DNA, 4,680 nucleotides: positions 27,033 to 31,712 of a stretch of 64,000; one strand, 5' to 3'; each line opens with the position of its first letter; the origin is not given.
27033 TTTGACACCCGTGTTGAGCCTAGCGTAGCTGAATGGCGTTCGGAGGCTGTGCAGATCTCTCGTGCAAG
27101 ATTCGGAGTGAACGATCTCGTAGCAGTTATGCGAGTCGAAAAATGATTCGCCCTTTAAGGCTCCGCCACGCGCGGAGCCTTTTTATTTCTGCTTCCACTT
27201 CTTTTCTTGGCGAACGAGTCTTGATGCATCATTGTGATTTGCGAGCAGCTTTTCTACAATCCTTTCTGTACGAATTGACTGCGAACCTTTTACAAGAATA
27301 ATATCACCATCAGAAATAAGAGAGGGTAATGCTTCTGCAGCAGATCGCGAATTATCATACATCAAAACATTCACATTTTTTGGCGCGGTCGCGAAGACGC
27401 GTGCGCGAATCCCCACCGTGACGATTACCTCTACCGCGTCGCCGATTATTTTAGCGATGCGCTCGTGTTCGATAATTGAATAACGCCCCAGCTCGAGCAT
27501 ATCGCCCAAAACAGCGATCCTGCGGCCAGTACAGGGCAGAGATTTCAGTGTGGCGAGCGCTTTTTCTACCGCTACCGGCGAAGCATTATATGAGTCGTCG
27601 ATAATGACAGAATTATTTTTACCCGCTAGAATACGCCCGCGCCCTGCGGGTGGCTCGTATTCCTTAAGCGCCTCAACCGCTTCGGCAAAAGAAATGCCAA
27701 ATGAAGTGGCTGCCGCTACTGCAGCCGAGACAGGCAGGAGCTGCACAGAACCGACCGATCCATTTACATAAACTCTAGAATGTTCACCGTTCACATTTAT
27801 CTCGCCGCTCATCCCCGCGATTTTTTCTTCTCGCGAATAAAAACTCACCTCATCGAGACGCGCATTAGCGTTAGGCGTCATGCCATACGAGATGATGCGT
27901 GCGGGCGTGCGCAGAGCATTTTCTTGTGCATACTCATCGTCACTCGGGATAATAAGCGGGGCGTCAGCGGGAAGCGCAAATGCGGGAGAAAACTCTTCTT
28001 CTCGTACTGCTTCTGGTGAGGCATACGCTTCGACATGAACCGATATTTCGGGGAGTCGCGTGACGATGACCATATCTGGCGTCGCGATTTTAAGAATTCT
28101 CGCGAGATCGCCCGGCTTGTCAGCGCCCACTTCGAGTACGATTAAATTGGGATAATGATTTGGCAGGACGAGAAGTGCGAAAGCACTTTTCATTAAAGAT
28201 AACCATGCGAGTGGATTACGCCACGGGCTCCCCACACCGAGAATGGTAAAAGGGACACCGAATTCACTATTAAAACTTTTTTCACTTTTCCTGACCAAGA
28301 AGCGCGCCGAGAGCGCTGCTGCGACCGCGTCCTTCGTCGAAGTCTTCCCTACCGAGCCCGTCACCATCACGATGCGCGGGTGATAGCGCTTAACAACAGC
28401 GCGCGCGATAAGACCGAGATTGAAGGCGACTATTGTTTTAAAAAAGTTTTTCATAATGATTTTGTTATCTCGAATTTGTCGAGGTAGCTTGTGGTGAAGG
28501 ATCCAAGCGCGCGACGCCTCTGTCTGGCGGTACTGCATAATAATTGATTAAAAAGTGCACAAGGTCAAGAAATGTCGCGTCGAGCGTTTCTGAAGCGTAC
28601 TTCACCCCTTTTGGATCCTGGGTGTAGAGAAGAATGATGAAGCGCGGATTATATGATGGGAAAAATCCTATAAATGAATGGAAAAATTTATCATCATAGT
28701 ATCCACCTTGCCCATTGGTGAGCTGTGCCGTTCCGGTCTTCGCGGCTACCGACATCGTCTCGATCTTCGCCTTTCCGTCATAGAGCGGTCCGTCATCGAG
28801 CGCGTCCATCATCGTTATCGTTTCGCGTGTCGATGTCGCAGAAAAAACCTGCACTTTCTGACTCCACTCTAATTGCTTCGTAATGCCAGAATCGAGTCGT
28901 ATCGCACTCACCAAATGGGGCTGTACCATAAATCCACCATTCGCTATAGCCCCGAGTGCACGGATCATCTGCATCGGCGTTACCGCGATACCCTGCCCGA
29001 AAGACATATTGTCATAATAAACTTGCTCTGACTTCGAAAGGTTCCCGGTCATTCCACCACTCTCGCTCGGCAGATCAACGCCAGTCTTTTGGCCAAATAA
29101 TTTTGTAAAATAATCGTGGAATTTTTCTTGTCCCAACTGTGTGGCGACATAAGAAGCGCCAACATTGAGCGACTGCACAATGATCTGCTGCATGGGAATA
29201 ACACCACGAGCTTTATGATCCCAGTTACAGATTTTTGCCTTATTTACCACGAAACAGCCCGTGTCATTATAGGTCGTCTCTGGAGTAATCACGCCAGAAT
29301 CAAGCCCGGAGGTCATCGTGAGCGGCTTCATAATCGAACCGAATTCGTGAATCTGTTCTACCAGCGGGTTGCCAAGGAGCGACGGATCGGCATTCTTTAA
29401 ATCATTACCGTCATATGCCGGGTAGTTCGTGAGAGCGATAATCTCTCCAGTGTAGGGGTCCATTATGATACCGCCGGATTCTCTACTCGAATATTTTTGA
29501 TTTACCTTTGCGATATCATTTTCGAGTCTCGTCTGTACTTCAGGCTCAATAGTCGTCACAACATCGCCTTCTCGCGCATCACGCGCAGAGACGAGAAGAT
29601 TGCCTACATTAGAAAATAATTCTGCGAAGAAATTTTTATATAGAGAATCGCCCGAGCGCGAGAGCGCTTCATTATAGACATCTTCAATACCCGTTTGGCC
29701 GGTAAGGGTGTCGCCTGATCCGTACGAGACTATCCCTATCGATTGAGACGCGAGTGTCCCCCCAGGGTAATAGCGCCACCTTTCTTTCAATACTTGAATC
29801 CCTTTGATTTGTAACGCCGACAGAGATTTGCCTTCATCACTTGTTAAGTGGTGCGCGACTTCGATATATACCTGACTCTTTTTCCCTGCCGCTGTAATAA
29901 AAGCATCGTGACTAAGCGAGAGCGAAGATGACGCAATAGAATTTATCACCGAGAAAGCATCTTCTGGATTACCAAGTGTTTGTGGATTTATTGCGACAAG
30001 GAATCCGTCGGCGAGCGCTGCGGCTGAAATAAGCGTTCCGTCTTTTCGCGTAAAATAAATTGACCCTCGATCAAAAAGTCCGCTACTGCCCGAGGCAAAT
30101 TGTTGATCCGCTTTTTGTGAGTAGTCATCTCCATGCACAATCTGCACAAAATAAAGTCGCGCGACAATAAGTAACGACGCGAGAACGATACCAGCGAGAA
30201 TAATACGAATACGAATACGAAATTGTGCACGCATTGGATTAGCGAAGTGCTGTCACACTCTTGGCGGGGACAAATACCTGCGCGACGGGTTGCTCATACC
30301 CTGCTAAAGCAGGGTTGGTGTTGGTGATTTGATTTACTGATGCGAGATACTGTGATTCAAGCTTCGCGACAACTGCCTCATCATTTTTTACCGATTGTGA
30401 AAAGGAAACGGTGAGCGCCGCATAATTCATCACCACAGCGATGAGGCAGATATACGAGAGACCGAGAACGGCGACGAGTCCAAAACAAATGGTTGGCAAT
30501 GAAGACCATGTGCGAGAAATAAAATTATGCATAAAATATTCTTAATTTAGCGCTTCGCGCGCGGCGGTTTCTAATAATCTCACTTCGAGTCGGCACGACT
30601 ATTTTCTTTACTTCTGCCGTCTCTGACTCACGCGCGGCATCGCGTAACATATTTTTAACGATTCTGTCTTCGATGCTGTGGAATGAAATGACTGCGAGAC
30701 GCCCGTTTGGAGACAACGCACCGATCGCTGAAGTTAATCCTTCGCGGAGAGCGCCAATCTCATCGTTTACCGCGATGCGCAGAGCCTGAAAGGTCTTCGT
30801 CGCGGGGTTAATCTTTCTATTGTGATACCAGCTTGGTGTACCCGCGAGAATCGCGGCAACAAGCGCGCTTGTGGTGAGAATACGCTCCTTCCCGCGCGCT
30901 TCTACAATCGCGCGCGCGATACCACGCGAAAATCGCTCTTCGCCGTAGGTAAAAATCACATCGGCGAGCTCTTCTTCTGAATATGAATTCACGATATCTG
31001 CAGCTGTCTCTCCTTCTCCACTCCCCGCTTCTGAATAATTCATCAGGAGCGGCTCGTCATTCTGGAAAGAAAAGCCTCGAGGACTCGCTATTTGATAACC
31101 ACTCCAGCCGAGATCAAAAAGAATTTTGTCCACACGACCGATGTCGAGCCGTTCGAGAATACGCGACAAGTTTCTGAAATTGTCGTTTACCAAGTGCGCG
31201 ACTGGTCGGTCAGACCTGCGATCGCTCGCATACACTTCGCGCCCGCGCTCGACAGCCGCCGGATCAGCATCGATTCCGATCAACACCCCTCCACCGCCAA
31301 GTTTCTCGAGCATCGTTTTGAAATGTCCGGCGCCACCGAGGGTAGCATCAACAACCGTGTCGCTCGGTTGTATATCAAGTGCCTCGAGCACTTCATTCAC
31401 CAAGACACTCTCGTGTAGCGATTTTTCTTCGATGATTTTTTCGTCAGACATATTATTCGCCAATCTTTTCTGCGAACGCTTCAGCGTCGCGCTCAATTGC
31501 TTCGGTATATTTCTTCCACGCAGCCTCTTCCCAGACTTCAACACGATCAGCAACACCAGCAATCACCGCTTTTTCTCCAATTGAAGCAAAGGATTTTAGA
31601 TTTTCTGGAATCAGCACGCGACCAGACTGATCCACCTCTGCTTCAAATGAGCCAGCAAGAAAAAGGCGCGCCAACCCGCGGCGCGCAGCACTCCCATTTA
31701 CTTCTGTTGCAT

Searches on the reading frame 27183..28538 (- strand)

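Call 61: search_protein_families(library=pfam, proteins=[window:27183-28538:-], max_evalue=0.00001)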
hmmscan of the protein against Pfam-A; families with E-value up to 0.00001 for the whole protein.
window:27183-28538:- (451 aa): 2 families
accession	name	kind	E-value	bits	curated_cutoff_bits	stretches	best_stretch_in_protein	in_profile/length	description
PF02875.26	Mur_ligase_C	-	3e-18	67.3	28.4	1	299-419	1-126/127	Mur ligase, glutamate ligase domain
PF08245.18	Mur_ligase_M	-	5.1e-15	56.4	24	1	59-242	1-170/200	Mur ligase middle domain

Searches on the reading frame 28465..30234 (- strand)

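Call 61: search_protein_families(library=pfam, proteins=[window:28465-30234:-], max_evalue=0.00001)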
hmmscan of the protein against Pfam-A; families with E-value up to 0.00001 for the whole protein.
window:28465-30234:- (589 aa): 1 family
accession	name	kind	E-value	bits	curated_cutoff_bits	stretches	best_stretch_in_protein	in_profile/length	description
PF00905.27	Transpeptidase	-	5.8e-58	196.9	22.1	1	256-550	4-289/299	Penicillin binding protein transpeptidase domain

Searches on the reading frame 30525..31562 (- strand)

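Call 61: search_protein_families(library=pfam, proteins=[window:30525-31562:-], max_evalue=0.00001)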
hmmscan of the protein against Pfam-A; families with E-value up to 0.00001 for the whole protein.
window:30525-31562:- (345 aa): 1 family
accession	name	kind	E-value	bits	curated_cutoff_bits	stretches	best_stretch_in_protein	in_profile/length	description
PF01795.25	Methyltransf_5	-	8e-86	288.7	27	1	48-343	2-306/309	MraW methylase family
